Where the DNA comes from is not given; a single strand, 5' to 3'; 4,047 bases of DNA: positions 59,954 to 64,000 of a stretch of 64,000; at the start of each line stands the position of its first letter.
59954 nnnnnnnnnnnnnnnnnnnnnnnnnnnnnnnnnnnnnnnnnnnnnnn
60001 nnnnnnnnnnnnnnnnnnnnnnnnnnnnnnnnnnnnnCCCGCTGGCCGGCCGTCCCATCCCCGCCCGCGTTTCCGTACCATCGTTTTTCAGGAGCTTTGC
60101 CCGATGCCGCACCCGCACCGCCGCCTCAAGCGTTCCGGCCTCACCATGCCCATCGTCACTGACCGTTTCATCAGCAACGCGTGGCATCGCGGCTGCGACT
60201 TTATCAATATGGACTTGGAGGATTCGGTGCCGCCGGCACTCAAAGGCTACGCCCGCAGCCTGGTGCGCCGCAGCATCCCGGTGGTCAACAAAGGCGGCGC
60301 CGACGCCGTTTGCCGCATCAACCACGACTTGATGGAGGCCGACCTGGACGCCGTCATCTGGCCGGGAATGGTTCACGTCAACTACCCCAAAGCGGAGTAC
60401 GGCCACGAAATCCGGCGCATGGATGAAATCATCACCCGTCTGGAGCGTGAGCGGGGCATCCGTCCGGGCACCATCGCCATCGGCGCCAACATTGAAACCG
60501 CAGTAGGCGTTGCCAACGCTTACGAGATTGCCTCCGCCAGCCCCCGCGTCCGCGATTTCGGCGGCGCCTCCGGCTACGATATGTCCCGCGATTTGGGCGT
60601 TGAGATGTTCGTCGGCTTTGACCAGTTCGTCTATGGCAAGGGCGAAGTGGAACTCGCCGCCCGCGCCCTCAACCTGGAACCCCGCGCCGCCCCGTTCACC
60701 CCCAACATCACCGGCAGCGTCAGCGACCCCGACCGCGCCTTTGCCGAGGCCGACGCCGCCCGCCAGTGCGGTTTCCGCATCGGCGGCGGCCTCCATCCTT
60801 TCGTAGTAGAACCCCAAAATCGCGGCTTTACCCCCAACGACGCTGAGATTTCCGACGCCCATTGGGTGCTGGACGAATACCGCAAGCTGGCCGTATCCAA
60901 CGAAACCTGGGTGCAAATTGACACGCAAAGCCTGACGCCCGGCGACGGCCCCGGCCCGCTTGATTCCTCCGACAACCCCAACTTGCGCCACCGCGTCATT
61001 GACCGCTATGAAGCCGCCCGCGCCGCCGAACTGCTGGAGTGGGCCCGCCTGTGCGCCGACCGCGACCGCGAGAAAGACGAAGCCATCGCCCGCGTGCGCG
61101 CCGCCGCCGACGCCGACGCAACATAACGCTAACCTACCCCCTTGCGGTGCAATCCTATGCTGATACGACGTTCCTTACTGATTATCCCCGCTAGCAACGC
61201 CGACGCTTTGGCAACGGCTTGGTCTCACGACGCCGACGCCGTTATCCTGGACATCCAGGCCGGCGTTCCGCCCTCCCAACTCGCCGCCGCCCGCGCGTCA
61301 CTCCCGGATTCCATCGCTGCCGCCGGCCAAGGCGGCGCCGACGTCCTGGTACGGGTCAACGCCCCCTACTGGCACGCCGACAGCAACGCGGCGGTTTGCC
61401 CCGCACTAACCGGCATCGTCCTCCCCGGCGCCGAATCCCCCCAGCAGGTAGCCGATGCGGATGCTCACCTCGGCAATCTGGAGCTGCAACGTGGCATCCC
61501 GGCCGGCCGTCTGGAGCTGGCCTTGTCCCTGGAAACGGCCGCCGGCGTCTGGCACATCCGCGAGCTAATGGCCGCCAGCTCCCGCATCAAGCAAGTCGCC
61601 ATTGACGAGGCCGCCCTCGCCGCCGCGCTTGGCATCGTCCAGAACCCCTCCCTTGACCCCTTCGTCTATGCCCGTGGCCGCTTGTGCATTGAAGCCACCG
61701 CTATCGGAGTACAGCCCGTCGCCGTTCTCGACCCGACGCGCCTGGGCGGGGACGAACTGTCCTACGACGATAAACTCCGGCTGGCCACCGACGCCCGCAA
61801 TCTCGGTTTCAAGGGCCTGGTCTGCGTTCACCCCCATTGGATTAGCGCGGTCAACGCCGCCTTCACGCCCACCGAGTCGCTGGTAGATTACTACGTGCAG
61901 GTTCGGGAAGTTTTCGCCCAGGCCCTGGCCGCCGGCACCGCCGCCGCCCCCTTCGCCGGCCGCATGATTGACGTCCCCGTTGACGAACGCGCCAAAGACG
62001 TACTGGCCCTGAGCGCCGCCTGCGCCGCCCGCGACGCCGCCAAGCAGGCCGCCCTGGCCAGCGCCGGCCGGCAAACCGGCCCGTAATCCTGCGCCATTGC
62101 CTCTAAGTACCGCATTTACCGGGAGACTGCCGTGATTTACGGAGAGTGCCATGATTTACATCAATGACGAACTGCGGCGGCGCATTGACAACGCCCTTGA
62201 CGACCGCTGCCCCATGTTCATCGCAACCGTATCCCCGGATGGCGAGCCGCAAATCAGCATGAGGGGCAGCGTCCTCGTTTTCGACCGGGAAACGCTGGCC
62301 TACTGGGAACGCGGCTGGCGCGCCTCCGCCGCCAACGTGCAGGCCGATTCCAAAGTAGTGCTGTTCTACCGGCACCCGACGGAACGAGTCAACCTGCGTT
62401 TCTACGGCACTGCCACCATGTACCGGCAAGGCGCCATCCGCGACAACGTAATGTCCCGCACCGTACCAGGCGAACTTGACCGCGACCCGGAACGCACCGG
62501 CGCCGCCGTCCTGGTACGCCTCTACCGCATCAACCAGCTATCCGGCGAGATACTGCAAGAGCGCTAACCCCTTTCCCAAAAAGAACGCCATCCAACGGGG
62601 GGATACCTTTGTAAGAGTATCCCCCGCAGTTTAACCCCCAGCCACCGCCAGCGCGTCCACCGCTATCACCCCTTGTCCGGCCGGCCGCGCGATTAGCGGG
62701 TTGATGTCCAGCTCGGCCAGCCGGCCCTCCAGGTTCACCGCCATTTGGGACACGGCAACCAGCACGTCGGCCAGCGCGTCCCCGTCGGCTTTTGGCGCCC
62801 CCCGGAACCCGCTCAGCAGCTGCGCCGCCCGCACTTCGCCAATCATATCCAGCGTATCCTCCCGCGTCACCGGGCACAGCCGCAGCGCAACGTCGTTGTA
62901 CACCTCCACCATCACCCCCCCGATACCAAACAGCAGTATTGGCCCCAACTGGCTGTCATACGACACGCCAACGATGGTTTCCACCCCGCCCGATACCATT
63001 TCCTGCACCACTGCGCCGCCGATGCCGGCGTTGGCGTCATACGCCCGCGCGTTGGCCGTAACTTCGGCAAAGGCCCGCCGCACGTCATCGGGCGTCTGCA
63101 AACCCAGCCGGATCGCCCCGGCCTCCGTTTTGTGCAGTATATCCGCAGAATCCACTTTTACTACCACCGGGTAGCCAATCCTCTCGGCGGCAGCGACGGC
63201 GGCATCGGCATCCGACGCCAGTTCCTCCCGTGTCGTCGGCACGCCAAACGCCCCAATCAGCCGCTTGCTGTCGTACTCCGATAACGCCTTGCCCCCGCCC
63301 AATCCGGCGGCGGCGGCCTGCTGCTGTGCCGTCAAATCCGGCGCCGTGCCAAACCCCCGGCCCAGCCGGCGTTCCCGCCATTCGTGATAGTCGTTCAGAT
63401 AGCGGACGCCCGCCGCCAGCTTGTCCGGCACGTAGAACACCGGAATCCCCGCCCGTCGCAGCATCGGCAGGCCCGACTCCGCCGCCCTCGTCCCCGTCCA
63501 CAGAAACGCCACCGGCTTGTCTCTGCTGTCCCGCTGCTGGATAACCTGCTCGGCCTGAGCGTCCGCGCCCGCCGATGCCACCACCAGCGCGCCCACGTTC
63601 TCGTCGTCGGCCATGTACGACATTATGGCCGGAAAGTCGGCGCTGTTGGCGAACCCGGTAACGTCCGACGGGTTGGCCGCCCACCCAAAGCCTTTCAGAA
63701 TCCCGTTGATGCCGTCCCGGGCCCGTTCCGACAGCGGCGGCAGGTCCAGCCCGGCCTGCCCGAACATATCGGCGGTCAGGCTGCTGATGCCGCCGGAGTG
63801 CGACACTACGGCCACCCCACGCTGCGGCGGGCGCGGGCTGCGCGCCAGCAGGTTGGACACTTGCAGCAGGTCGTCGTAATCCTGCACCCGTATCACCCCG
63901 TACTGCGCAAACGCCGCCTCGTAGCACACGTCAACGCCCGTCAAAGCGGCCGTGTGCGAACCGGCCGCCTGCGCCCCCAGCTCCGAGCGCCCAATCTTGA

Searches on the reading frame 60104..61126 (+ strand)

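Call 14: search_protein_families(library=pfam, proteins=[window:60104-61126:+], max_evalue=0.00001)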
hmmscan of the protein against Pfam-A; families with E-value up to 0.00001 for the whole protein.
window:60104-61126:+ (340 aa): 1 family
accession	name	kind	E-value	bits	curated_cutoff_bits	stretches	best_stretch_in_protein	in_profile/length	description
PF03328.21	HpcH_HpaI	-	1.3e-18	67.5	25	1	10-191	1-185/221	HpcH/HpaI aldolase/citrate lyase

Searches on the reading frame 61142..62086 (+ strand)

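Call 14: search_protein_families(library=pfam, proteins=[window:61142-62086:+], max_evalue=0.00001)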
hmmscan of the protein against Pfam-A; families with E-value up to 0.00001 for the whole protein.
window:61142-62086:+ (314 aa): 1 family
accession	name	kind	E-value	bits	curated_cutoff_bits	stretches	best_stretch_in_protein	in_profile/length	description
PF03328.21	HpcH_HpaI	-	2e-20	73.5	25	1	10-231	1-221/221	HpcH/HpaI aldolase/citrate lyase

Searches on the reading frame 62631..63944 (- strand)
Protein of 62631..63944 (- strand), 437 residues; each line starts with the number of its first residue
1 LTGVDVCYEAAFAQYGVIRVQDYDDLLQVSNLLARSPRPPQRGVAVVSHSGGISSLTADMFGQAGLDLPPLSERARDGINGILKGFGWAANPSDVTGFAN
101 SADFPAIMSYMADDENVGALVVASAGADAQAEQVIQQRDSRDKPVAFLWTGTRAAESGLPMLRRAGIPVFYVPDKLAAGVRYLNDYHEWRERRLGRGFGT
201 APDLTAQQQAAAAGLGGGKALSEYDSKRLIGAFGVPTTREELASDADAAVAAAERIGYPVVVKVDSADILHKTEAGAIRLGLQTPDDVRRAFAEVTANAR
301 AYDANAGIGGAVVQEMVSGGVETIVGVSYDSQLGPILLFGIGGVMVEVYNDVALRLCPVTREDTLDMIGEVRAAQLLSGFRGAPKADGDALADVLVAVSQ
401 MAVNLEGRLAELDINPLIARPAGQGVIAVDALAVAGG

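Call 14: search_protein_families(library=pfam, proteins=[window:62631-63944:-], max_evalue=0.00001)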
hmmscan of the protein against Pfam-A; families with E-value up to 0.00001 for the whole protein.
window:62631-63944:- (437 aa): 2 families
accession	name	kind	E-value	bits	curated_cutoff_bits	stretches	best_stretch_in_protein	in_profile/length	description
PF13549.11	ATP-grasp_5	-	1.1e-70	237.9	27.6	1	217-431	6-217/221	ATP-grasp domain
PF13607.11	Succ_CoA_lig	-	2.3e-06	27.8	27.4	0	1-32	106-137/138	Succinyl-CoA ligase like flavodoxin domain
